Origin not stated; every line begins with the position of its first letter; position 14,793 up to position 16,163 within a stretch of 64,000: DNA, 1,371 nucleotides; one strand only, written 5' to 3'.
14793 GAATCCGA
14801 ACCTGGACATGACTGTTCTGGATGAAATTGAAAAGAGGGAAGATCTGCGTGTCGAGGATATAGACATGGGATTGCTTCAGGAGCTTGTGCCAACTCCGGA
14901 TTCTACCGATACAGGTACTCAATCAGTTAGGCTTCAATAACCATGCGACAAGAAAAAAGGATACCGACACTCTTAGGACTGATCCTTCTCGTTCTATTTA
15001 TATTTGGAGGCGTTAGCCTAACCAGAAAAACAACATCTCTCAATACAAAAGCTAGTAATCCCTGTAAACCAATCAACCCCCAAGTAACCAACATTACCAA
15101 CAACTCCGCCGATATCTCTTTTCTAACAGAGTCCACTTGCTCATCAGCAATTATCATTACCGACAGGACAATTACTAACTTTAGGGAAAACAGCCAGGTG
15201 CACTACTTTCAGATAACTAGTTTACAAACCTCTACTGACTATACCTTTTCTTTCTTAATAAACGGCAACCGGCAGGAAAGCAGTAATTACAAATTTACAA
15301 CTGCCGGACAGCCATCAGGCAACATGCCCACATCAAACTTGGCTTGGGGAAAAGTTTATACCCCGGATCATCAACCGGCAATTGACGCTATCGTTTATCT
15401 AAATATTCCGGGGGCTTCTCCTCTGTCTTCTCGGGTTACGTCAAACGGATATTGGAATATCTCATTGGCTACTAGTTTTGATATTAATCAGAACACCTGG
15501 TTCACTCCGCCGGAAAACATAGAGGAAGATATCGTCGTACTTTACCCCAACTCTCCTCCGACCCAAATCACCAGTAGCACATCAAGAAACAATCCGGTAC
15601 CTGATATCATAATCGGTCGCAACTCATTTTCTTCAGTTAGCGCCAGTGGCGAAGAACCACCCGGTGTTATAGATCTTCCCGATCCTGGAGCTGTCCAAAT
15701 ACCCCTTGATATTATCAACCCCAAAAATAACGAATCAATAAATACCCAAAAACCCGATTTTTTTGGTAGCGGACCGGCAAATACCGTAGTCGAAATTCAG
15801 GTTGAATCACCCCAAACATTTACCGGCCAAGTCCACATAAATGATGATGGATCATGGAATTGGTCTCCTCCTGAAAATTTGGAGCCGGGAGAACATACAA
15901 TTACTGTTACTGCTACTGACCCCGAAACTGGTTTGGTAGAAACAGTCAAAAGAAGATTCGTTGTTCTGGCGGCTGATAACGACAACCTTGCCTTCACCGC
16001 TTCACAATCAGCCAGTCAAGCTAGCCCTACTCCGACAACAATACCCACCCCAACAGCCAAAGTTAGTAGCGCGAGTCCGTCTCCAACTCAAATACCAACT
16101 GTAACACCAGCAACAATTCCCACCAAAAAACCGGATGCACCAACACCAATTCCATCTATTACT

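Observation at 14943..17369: Two large PT-linker surface proteins with non-canonical C-terminal anchoring signals (LPQAG + hydrophobic tail; hydrophobic tail + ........)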

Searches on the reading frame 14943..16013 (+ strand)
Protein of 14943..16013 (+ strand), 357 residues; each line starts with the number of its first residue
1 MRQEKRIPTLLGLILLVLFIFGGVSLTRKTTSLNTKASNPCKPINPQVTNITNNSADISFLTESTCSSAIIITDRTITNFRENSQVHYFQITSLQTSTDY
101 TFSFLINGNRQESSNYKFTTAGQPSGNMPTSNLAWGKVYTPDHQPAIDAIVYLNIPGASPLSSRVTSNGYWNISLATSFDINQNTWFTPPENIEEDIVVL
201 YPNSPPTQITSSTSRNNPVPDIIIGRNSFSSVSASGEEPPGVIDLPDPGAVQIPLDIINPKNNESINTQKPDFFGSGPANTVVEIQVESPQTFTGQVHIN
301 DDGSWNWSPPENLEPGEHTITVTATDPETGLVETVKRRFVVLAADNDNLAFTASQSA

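Call 10: find_homologous_proteins(query=window:14943-16013:+, max_evalue=0.001)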
Query seq(357 aa) (357 aa): 383 proteins with E <= 0.001 among 3886 candidates; the best 120 are listed.
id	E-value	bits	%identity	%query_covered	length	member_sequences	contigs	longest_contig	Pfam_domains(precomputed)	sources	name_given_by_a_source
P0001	9.5e-176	602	100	76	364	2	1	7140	PF19077.7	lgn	-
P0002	1.6e-142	493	63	97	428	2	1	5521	PF19077.7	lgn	-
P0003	7.4e-140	484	63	100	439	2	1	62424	PF19077.7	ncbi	-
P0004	1.0e-116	408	54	98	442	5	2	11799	PF19077.7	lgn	-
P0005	1.3e-115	404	53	100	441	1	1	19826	PF19077.7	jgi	-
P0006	2.4e-115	403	54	100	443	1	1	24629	PF19077.7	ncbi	-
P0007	8.3e-115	402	53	100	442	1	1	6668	PF19077.7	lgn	-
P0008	1.2e-114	401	54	100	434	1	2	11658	PF19077.7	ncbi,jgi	-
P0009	2.4e-114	400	53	97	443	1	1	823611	PF19077.7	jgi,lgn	jgi:hypothetical protein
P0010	1.7e-113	397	54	100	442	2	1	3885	PF19077.7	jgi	jgi:hypothetical protein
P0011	1.1e-110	388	54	100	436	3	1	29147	PF19077.7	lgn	-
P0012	4.8e-110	386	51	100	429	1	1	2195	-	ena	-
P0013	5.2e-110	386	51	100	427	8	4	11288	PF19077.7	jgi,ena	-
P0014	6.1e-110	386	54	100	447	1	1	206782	-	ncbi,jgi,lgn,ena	ncbi:MAG: hypothetical protein WCG91_00280 [Candidatus Shapirobacteria bacterium]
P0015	2.3e-109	384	52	97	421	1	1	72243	PF19077.7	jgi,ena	-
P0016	4.4e-109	383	52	100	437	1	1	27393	PF19077.7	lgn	-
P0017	7.0e-109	382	52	100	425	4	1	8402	PF19077.7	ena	-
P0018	7.1e-109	382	51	97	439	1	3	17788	PF19077.7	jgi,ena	-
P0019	1.0e-108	382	52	100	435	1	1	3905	PF19077.7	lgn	-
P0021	1.2e-107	378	52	100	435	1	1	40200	PF19077.7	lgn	-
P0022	2.2e-107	377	52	100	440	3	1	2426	PF19077.7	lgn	-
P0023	3.0e-107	377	52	100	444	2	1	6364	PF19077.7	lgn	-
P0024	1.6e-106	375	50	100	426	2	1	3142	PF19077.7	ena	-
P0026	2.8e-106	374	51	98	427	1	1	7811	PF19077.7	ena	-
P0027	3.1e-106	374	50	97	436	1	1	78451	PF19077.7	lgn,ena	-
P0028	3.4e-106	373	52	97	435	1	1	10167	PF19077.7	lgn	-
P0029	3.8e-106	373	53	100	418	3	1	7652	PF19077.7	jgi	jgi:hypothetical protein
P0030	3.9e-106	373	52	100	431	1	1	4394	PF19077.7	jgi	jgi:hypothetical protein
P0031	6.1e-106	373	51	100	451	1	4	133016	PF19077.7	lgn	-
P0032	1.0e-105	372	51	97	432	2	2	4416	PF19077.7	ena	-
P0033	1.5e-105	371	49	100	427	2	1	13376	PF19077.7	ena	-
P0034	1.8e-105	371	52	100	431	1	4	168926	PF19077.7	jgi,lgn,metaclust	metaclust:\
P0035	3.8e-105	370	52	97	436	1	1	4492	PF19077.7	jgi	-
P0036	5.1e-105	370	49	97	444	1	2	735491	PF19077.7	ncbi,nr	ncbi:MAG: Ig-like domain-containing protein [Candidatus Shapirobacteria bacterium]|nr:Ig-like domain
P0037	6.0e-105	369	50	100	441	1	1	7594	PF19077.7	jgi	jgi:hypothetical protein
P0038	7.1e-105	369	52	100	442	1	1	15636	PF19077.7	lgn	-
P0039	7.7e-105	369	51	97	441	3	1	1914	PF19077.7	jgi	-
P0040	8.5e-105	369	51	100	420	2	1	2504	PF19077.7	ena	-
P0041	8.8e-105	369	50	100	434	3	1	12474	PF19077.7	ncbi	-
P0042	1.1e-104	368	51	100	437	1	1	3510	PF19077.7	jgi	jgi:hypothetical protein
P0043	2.1e-104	368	50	100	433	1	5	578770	PF19077.7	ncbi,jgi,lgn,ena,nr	ncbi:MAG TPA: Ig-like domain-containing protein [Candidatus Woesebacteria bacterium]|nr:Ig-like doma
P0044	2.1e-104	368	51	100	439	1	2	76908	PF19077.7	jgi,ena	-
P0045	2.1e-104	367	49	100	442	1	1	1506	PF19077.7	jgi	jgi:hypothetical protein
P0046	2.6e-104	367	51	100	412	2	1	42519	PF19077.7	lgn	-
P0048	2.7e-104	367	51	98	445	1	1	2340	PF19077.7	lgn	-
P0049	3.7e-104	367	49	98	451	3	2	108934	PF19077.7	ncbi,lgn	-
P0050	4.2e-104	367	48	100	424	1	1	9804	PF19077.7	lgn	-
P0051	7.0e-104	366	51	100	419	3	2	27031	PF19077.7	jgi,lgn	jgi:hypothetical protein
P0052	7.7e-104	366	50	98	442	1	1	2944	PF19077.7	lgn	-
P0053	8.5e-104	366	50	100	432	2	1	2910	PF19077.7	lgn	-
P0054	8.8e-104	365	51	100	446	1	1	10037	PF19077.7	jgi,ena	-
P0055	1.3e-103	365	51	100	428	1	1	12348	PF19077.7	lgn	-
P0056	1.4e-103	365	51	97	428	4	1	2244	PF19077.7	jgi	jgi:hypothetical protein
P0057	1.6e-103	365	50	100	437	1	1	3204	PF19077.7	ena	-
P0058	1.7e-103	365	51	97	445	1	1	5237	PF19077.7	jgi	jgi:hypothetical protein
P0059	1.8e-103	364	50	97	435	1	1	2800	PF19077.7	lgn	-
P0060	1.9e-103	364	50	100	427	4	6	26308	PF19077.7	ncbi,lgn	-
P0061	2.2e-103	364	51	100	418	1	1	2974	PF19077.7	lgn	-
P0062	2.6e-103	364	51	100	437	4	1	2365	PF19077.7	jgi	-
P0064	3.2e-103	364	50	100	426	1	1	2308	PF19077.7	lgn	-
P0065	3.3e-103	364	51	100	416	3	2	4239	PF13620.13,PF19077.7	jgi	-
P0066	3.7e-103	363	50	97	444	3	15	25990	PF19077.7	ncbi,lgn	-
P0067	9.7e-103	362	50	100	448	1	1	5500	PF19077.7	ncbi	-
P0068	1.1e-102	362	50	100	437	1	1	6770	PF19077.7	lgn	-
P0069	1.1e-102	362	51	100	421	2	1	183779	PF19077.7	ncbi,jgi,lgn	jgi:hypothetical protein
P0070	1.3e-102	362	49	100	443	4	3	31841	PF19077.7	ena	-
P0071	1.3e-102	362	51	97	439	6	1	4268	PF19077.7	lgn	-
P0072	1.6e-102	361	50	100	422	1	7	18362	PF19077.7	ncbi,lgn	-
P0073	2.2e-102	361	49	97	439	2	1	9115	PF19077.7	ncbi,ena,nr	ncbi:MAG: Ig-like domain-containing protein [Candidatus Shapirobacteria bacterium]|nr:Ig-like domain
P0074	2.3e-102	361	51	100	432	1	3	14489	PF19077.7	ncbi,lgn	-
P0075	2.4e-102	361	50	99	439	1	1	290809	PF19077.7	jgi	jgi:hypothetical protein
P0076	2.7e-102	361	50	100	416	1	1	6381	PF19077.7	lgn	-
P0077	2.7e-102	361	50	100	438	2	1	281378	PF19077.7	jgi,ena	-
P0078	2.9e-102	360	49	100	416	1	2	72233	PF19077.7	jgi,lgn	-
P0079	3.3e-102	360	51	100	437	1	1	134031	PF19077.7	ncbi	-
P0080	3.5e-102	360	49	100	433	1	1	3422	PF19077.7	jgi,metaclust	metaclust:\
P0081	3.6e-102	360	50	100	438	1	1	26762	PF19077.7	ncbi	-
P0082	3.9e-102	360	51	100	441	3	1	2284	PF19077.7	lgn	-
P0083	4.8e-102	360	49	97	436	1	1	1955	PF19077.7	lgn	-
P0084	5.1e-102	360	51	100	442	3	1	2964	PF19077.7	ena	-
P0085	5.2e-102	360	50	100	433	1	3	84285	PF19077.7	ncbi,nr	ncbi:MAG: Ig-like domain-containing protein [Candidatus Shapirobacteria bacterium]|nr:Ig-like domain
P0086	6.8e-102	359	51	100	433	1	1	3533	PF19077.7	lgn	-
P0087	7.5e-102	359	50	100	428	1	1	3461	PF19077.7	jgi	jgi:hypothetical protein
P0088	1.1e-101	359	51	97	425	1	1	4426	PF19077.7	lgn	-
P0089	1.3e-101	358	51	100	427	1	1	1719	PF19077.7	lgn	-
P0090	1.4e-101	358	49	97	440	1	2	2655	PF19077.7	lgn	-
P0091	1.7e-101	358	51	100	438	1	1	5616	PF19077.7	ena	-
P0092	1.7e-101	358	50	100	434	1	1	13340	PF19077.7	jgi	jgi:hypothetical protein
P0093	3.2e-101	357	50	97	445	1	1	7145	PF19077.7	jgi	-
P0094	3.2e-101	357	49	100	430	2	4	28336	PF19077.7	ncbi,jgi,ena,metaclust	metaclust:\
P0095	3.4e-101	357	49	100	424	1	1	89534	PF19077.7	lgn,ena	-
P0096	3.4e-101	357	49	100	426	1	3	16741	PF19077.7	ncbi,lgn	-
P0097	3.6e-101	357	49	100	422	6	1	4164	PF19077.7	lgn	-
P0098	5.3e-101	356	51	97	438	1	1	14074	PF19077.7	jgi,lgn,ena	-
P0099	5.3e-101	356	49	100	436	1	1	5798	PF19077.7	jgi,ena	-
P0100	6.6e-101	356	51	97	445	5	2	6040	PF19077.7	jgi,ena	-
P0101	7.0e-101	356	50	97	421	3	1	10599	PF19077.7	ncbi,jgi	ncbi:MAG: Ig-like domain-containing protein [Candidatus Shapirobacteria bacterium]|jgi:hypothetical 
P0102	7.6e-101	356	49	100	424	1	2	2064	PF19077.7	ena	-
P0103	7.7e-101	356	49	100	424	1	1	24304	PF19077.7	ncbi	-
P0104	7.8e-101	356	51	96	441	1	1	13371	PF19077.7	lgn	-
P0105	8.0e-101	356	49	100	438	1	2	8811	PF19077.7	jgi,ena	-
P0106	9.0e-101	356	49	100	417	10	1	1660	PF19077.7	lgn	-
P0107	9.7e-101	355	51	100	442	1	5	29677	PF19077.7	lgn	-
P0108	1.1e-100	355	50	100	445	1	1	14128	PF19077.7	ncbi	-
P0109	1.1e-100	355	50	97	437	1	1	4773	PF19077.7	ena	-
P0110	1.3e-100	355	51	100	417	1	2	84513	PF19077.7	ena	-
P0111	1.9e-100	355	50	100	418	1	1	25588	PF19077.7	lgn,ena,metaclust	metaclust:\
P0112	2.0e-100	354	50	100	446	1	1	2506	PF19077.7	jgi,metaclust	metaclust:\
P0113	3.4e-100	354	51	100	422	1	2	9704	PF19077.7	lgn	-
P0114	3.7e-100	354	48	100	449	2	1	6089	PF19077.7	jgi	jgi:hypothetical protein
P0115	4.0e-100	353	49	100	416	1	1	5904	PF19077.7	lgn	-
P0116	4.1e-100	353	49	100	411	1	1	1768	PF19077.7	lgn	-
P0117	4.9e-100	353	50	100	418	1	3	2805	PF19077.7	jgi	-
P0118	5.8e-100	353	50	100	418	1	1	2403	PF19077.7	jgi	-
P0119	8.8e-100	352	47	100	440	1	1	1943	PF19077.7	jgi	-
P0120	9.6e-100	352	50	97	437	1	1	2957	PF19077.7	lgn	-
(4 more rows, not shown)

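Call 14: find_encoding_contigs(protein=P0009, flank=10000, max_places=2)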
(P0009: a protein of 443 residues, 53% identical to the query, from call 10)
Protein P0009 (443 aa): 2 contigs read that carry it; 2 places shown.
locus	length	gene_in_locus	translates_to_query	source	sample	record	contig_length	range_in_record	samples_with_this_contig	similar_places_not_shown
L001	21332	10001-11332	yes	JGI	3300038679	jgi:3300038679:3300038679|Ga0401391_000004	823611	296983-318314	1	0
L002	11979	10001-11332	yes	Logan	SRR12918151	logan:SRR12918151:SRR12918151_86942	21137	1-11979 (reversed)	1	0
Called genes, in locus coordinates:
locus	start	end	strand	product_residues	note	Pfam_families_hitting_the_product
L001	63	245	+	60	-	-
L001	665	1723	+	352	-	PF00478:IMPDH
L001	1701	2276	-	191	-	PF00081:Sod_Fe_N, PF02777:Sod_Fe_C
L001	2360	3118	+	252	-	PF00557:Peptidase_M24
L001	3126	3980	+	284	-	PF00763:THF_DHG_CYH, PF02882:THF_DHG_CYH_C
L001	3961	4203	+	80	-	-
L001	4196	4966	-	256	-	PF01026:TatD_DNase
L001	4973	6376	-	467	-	PF00133:tRNA-synt_1, PF01406:tRNA-synt_1e, PF09334:tRNA-synt_1g, PF00133:tRNA-synt_1, PF01406:tRNA-synt_1e (weak)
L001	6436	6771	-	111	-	PF01649:Ribosomal_S20p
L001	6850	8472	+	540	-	PF03023:MurJ, PF01554:MatE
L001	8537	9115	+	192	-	-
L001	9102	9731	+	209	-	PF04350:PilO (weak)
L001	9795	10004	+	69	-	-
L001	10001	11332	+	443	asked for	PF19077:Big_13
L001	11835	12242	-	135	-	-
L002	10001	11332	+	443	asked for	PF19077:Big_13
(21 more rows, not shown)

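Call 16: find_encoding_contigs(protein=P0003, flank=10000, max_places=1)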
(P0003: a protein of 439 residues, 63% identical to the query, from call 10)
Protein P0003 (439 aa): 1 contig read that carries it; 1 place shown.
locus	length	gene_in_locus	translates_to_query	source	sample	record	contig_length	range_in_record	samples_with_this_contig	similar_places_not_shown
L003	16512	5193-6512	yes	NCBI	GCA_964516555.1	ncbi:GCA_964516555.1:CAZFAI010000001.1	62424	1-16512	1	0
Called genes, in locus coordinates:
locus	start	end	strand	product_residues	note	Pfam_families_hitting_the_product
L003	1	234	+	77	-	?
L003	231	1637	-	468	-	PF00133:tRNA-synt_1, PF01406:tRNA-synt_1e (weak), PF09334:tRNA-synt_1g, PF00133:tRNA-synt_1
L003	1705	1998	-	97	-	PF01649:Ribosomal_S20p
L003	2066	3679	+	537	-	PF03023:MurJ, PF13440:Polysacc_synt_3 (weak), PF01554:MatE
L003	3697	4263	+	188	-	-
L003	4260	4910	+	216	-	-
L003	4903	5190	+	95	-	-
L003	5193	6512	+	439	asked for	PF19077:Big_13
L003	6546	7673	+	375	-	-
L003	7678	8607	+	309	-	PF01040:UbiA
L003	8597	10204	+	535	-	PF02366:PMT, PF13231:PMT_2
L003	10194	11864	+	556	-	PF02366:PMT (weak), PF13231:PMT_2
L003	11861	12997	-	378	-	PF13439:Glyco_transf_4, PF13579:Glyco_trans_4_4 (faint), PF00534:Glycos_transf_1, PF13692:Glyco_trans_1_4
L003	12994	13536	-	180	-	-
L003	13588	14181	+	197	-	PF14378:PAP2_3, PF01569:PAP2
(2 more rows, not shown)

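Call 17: find_encoding_contigs(protein=P0036, flank=10000, max_places=1)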
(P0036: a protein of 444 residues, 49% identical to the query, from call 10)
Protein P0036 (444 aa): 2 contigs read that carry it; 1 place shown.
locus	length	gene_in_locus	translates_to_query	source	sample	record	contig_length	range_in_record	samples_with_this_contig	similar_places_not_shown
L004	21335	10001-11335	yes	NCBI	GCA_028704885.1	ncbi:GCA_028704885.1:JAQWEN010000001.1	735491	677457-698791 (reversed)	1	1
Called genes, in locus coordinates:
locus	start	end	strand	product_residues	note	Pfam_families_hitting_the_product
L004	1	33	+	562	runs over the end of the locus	PF01558:POR, PF01855:POR_N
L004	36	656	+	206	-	PF02775:TPP_enzyme_C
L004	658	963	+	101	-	-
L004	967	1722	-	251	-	PF01209:Ubie_methyltran (weak), PF13489:Methyltransf_23 (weak), PF13847:Methyltransf_31, PF08241:Methyltransf_11, PF08242:Methyltransf_12 (weak), PF13649:Methyltransf_25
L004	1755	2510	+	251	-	PF00557:Peptidase_M24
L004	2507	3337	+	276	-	PF00763:THF_DHG_CYH, PF02882:THF_DHG_CYH_C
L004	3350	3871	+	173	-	-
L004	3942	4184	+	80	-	PF13192:Thioredoxin_3 (weak)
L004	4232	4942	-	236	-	PF01026:TatD_DNase, PF04909:Amidohydro_2 (weak)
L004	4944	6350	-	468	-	PF00133:tRNA-synt_1, PF01406:tRNA-synt_1e, PF09334:tRNA-synt_1g, PF00133:tRNA-synt_1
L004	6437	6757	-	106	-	PF01649:Ribosomal_S20p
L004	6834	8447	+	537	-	PF03023:MurJ, PF01554:MatE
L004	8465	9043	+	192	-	-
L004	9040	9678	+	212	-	-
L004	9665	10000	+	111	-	-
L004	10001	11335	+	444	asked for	PF19077:Big_13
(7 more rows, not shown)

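Call 18: find_encoding_contigs(protein=P0043, flank=10000, max_places=1)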
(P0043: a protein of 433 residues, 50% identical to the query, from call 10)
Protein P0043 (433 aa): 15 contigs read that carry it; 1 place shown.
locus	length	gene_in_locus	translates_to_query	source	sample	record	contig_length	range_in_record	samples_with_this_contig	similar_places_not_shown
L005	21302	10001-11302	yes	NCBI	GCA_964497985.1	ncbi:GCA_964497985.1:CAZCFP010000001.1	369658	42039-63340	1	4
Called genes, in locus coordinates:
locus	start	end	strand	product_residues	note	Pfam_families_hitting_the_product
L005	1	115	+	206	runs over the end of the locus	PF02775:TPP_enzyme_C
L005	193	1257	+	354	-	PF00478:IMPDH, PF01070:FMN_dh (faint)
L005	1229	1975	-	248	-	PF01209:Ubie_methyltran (weak), PF13489:Methyltransf_23, PF08241:Methyltransf_11, PF08242:Methyltransf_12, PF13649:Methyltransf_25, PF13847:Methyltransf_31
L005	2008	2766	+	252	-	PF00557:Peptidase_M24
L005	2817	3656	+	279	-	PF00763:THF_DHG_CYH, PF02882:THF_DHG_CYH_C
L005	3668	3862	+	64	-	-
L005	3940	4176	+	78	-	PF13192:Thioredoxin_3 (weak)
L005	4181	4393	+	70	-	PF15993:Fuseless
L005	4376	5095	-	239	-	PF01026:TatD_DNase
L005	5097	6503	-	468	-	PF00133:tRNA-synt_1, PF01406:tRNA-synt_1e, PF01921:tRNA-synt_1f (faint), PF09334:tRNA-synt_1g, PF00133:tRNA-synt_1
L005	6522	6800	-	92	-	PF01649:Ribosomal_S20p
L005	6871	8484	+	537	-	PF03023:MurJ, PF01554:MatE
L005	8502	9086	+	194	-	-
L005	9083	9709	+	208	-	-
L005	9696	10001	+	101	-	-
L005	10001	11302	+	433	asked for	PF19077:Big_13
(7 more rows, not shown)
